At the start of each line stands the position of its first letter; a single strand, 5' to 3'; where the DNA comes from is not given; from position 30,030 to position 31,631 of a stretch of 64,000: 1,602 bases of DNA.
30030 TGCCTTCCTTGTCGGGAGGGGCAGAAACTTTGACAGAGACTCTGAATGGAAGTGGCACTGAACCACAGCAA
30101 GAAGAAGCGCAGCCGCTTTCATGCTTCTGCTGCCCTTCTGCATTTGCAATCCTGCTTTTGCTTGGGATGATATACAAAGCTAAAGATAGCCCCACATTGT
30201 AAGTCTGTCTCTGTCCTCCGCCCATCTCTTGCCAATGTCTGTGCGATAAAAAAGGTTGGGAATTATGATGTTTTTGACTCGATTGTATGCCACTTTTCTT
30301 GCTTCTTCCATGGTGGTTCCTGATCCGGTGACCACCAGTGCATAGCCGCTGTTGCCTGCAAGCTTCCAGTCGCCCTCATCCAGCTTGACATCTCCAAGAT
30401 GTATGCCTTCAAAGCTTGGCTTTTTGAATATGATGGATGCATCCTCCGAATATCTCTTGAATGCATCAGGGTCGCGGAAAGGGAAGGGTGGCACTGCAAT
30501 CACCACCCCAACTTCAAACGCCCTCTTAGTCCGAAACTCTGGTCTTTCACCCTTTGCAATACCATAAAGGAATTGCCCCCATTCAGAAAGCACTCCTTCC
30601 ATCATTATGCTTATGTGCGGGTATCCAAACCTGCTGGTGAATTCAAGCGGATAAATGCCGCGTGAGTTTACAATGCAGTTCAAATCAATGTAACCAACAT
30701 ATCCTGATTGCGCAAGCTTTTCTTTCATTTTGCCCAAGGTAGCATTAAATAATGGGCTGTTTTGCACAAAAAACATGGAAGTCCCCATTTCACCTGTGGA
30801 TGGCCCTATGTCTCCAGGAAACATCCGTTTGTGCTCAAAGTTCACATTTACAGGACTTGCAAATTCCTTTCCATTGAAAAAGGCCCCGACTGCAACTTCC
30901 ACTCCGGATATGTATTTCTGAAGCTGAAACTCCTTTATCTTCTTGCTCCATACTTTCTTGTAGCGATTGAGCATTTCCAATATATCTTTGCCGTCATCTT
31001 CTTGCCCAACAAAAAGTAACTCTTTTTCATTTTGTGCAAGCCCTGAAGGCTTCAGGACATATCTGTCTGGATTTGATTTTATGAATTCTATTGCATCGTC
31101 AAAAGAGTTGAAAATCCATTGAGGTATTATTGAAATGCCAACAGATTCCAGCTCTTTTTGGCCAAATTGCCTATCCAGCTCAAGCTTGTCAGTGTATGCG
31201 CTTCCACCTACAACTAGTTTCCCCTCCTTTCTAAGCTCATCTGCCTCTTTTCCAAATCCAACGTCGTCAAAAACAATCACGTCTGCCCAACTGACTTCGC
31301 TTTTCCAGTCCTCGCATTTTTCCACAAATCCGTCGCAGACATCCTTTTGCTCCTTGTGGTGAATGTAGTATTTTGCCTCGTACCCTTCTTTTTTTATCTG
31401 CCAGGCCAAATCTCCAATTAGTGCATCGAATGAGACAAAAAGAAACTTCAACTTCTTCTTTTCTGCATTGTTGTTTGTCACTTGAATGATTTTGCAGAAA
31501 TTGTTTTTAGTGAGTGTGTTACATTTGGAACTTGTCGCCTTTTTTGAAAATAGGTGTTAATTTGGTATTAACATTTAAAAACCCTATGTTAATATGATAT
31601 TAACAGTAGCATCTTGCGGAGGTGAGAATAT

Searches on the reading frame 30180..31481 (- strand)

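Call 9: search_protein_families(library=pfam, proteins=[window:30180-31481:-], max_evalue=0.01)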
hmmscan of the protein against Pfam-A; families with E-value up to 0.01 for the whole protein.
window:30180-31481:- (433 aa): 2 families
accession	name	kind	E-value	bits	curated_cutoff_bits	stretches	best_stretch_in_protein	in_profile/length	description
PF01071.24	GARS_A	-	8.6e-14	52.2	27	1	104-288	3-192/194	Phosphoribosylglycinamide synthetase, ATP-grasp (A) domain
PF02843.22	GARS_C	-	4.3e-09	37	34.8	1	366-419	41-92/92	Phosphoribosylglycinamide synthetase, C domain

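Call 10: search_protein_families(library=ncbifam, proteins=[window:30180-31481:-], max_evalue=0.01)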
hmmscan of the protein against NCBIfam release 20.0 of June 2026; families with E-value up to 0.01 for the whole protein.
window:30180-31481:- (433 aa): 1 family
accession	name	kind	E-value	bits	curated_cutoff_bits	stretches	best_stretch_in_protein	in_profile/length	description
TIGR00877.1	purD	equivalog_domain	3.5e-32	111.7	288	1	80-420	81-423/425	phosphoribosylamine--glycine ligase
